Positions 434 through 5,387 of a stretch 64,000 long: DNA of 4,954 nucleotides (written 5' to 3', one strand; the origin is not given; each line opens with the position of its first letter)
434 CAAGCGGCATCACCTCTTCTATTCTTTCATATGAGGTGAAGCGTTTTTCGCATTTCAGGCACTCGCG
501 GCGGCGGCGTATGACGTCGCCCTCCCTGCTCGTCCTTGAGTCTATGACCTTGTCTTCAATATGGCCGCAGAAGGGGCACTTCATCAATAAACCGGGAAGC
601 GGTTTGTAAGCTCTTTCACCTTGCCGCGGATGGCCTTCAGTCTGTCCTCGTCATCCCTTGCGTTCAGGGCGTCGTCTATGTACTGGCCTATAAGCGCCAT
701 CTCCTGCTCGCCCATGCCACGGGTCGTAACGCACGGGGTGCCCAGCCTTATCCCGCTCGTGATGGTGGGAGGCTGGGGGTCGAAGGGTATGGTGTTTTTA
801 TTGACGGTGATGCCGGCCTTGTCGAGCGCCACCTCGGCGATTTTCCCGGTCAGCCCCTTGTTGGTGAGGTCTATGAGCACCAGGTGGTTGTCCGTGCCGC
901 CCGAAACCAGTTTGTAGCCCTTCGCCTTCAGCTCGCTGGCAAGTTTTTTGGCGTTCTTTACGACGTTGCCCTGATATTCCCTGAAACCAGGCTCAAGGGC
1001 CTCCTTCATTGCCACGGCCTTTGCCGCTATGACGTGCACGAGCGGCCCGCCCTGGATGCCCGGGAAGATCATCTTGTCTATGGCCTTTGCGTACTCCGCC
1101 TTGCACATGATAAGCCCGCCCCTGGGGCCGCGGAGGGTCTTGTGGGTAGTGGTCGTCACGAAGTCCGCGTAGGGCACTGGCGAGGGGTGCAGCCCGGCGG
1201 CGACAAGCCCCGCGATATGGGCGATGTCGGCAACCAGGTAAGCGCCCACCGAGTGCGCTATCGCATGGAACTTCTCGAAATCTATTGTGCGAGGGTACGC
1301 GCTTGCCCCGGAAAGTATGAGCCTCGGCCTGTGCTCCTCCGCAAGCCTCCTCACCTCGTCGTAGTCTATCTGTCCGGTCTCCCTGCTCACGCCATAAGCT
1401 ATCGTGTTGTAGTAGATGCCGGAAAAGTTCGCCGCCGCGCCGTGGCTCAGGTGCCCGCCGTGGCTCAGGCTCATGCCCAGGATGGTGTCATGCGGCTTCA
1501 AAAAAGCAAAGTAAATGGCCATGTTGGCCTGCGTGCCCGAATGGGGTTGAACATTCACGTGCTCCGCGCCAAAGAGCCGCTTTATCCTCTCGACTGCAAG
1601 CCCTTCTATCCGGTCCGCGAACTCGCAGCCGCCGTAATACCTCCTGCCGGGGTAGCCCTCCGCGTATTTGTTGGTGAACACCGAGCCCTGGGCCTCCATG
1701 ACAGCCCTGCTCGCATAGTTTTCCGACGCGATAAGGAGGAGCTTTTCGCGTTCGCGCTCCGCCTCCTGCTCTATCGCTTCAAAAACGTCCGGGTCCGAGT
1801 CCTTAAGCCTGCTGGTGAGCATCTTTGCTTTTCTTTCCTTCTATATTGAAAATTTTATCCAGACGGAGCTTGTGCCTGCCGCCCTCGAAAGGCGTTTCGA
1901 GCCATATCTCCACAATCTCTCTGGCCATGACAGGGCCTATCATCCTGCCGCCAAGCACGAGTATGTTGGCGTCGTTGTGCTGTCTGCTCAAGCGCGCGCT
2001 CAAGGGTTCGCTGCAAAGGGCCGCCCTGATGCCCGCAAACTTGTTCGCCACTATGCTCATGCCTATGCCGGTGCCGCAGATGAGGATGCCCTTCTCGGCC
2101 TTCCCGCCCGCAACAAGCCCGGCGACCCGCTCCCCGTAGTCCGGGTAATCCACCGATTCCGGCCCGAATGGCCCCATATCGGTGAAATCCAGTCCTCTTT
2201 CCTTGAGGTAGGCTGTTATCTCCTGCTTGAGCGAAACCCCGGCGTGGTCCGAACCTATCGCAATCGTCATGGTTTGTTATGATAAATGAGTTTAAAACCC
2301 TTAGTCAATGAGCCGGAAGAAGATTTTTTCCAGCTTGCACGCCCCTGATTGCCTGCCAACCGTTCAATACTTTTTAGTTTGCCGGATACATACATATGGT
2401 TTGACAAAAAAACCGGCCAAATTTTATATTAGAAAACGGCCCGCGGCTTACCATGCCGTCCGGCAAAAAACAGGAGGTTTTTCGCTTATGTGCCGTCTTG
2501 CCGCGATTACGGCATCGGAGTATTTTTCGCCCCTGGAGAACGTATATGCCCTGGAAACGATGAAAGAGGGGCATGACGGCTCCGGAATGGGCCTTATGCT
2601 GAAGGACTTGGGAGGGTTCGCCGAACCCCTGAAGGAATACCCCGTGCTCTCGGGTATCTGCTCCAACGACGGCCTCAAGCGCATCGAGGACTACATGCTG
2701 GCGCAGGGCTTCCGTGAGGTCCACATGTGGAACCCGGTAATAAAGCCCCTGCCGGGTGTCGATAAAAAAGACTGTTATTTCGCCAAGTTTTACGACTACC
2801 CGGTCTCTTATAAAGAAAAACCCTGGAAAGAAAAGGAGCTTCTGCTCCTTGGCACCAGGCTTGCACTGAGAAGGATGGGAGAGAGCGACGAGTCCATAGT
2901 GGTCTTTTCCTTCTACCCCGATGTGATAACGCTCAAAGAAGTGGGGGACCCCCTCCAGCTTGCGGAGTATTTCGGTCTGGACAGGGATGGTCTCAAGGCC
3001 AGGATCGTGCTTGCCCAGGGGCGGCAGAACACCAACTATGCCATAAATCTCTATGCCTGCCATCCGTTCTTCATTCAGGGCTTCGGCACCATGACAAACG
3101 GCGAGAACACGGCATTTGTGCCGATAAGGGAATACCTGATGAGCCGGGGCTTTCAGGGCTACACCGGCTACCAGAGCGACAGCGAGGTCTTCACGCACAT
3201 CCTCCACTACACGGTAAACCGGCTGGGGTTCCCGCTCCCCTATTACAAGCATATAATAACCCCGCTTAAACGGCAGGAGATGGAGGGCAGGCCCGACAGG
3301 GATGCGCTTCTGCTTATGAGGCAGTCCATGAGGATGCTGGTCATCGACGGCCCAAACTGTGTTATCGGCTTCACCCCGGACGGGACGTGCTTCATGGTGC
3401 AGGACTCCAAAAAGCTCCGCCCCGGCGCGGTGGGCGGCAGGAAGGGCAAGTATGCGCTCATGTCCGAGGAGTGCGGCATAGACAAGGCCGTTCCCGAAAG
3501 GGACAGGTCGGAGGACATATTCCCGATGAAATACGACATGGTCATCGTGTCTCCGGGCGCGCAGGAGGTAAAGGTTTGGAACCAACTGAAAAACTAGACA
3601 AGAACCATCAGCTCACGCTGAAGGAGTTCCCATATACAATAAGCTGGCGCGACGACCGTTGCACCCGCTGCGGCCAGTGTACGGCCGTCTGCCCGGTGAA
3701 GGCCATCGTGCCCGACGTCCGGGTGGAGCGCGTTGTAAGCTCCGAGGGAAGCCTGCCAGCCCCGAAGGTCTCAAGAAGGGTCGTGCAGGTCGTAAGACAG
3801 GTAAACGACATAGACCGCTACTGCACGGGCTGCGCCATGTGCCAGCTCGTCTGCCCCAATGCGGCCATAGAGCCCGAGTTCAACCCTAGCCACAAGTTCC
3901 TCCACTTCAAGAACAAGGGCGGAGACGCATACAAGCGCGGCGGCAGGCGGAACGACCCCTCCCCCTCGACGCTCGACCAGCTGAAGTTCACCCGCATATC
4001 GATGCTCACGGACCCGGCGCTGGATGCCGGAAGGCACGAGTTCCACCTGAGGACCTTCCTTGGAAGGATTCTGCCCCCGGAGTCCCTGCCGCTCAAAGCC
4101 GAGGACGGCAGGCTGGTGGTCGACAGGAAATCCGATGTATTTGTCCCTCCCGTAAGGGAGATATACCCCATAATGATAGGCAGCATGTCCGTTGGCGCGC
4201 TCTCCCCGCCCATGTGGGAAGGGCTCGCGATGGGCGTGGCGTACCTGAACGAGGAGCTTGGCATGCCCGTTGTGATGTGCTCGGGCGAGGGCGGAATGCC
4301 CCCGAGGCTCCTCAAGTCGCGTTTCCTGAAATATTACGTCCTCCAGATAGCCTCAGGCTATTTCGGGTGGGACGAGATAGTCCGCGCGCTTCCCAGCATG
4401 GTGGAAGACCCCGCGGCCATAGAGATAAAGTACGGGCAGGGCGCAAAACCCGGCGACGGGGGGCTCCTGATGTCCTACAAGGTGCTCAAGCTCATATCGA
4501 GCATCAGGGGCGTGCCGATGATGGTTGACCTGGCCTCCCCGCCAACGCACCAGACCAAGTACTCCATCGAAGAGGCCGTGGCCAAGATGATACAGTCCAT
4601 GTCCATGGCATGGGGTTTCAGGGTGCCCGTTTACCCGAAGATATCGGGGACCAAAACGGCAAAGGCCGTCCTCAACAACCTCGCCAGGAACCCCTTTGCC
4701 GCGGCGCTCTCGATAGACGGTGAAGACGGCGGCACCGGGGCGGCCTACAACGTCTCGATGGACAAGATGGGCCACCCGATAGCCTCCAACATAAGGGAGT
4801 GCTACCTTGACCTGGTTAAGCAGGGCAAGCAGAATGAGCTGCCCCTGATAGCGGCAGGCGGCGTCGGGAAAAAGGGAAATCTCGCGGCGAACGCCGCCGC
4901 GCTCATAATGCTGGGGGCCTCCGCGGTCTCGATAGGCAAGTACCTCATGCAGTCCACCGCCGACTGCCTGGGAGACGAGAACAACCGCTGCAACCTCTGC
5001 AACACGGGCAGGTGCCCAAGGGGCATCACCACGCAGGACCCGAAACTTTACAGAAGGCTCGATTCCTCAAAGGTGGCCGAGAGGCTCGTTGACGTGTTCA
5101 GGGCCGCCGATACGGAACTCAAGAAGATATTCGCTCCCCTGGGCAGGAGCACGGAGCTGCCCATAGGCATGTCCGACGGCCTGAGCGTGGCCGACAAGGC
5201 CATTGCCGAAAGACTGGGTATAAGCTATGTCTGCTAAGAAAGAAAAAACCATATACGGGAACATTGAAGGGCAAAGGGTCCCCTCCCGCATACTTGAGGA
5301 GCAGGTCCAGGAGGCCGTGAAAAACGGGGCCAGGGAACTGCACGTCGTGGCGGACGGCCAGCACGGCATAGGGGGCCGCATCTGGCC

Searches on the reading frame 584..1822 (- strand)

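Call 90: search_protein_families(library=pfam, proteins=[window:584-1822:-], max_evalue=0.0001)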
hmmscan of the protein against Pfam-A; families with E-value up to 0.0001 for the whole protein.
window:584-1822:- (412 aa): 3 families
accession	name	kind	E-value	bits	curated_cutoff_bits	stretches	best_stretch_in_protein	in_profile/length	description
PF00464.25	SHMT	-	7.9e-170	565.2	27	1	6-382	1-399/399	Serine hydroxymethyltransferase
PF00155.27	Aminotran_1_2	-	4.4e-10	39.7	19.7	1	78-346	49-336/361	Aminotransferase class I and II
PF01212.27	Beta_elim_lyase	-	2.7e-08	33.9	27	1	78-316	39-284/288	Beta-eliminating lyase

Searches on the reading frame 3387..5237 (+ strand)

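Call 54: search_protein_families(library=pfam, proteins=[window:3387-5237:+], max_evalue=0.001)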
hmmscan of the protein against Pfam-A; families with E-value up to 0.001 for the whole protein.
window:3387-5237:+ (616 aa): 10 families
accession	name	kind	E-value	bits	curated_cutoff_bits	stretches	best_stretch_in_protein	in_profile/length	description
PF01645.23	Glu_synthase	-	6e-59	200.5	20.4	1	257-586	64-367/369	Conserved region in glutamate synthase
PF13484.11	Fer4_16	-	3.3e-09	37.8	30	1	91-158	1-65/66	4Fe-4S double cluster binding domain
PF00037.32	Fer4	-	9.5e-09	35.2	21.1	1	87-107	3-23/24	4Fe-4S binding domain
PF14697.11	Fer4_21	-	3.9e-07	30.5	35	0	85-107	34-57/59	4Fe-4S dicluster domain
PF12838.12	Fer4_7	-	6e-07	30.3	27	1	91-159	1-51/52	4Fe-4S dicluster domain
PF13237.11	Fer4_10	-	9.8e-07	29.1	25.5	1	89-157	6-53/53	4Fe-4S dicluster domain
PF13187.11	Fer4_9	-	3e-06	27.6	27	2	91-161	1-52/52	4Fe-4S dicluster domain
PF13183.11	Fer4_8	-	5.7e-06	27.2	27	1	90-158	3-66/68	4Fe-4S dicluster domain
PF12837.12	Fer4_6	-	6.7e-06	26.3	25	1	85-107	2-24/24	4Fe-4S binding domain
PF12797.12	Fer4_2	-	0.00065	20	24.5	1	90-104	8-22/22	4Fe-4S binding domain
